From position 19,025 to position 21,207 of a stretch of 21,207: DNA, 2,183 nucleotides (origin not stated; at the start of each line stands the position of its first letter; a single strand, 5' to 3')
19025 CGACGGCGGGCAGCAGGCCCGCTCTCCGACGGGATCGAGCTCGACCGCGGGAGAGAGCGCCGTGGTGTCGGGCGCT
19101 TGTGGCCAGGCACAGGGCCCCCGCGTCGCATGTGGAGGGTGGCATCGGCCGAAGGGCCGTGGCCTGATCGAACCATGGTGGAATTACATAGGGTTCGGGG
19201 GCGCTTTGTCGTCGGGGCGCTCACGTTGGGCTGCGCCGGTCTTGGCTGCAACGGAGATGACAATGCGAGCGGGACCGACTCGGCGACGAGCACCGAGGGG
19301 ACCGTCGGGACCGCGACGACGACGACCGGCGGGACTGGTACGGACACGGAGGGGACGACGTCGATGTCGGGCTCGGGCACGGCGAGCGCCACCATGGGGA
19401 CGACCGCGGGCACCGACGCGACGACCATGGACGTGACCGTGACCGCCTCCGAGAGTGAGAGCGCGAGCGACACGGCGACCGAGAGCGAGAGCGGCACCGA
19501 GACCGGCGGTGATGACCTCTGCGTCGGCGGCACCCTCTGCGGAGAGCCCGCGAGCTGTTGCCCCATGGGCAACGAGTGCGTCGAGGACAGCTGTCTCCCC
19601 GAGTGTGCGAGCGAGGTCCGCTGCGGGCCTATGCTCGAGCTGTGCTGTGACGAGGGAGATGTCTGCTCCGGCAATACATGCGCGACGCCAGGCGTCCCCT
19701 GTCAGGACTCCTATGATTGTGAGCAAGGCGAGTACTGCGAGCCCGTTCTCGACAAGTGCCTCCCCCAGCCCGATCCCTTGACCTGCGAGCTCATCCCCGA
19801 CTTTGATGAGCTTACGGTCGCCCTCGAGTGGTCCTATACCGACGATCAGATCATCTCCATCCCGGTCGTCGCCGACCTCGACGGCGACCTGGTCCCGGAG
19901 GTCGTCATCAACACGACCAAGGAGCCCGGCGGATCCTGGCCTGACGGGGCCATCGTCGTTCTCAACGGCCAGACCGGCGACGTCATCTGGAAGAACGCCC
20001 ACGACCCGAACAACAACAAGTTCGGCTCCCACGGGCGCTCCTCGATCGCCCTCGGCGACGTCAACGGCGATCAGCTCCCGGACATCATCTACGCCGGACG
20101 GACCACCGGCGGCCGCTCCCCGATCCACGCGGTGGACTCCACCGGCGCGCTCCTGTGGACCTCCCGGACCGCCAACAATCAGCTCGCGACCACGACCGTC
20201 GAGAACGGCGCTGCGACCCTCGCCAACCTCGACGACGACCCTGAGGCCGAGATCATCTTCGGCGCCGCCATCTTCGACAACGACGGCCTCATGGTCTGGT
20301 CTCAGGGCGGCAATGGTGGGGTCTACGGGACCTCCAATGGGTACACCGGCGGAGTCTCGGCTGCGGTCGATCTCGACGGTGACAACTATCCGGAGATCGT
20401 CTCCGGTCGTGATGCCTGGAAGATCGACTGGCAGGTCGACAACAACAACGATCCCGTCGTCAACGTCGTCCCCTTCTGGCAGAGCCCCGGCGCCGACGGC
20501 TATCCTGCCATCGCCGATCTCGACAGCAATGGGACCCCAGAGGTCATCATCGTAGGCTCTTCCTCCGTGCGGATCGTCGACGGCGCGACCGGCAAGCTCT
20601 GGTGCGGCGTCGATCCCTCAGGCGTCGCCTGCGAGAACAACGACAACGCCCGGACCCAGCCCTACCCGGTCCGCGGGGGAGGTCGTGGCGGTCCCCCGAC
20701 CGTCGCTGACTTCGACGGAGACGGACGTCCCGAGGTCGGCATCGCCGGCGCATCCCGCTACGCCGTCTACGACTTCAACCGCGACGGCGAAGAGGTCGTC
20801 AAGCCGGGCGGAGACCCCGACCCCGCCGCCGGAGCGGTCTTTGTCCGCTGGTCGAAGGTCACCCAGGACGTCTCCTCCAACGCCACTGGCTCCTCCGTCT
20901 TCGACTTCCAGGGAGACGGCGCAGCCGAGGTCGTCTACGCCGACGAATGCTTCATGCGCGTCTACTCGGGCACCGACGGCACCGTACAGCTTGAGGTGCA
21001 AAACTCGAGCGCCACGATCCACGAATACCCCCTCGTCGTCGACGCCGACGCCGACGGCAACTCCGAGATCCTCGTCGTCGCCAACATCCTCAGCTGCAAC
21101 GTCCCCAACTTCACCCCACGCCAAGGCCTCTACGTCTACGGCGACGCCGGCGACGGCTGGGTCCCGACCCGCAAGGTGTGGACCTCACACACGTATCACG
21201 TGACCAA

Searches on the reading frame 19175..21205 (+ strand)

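Call 15: search_protein_families(library=pfam, proteins=[window:19175-21205:+], max_evalue=0.01)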
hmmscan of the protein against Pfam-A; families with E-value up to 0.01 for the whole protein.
window:19175-21205:+ (677 aa): 2 families
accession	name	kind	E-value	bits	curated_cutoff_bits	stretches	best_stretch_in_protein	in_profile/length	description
PF13517.12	FG-GAP_3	-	3.5e-14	53.6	26.9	3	448-521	1-59/61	FG-GAP-like repeat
PF01839.29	FG-GAP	-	6.8e-05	23.1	22.1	0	289-306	3-20/37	FG-GAP repeat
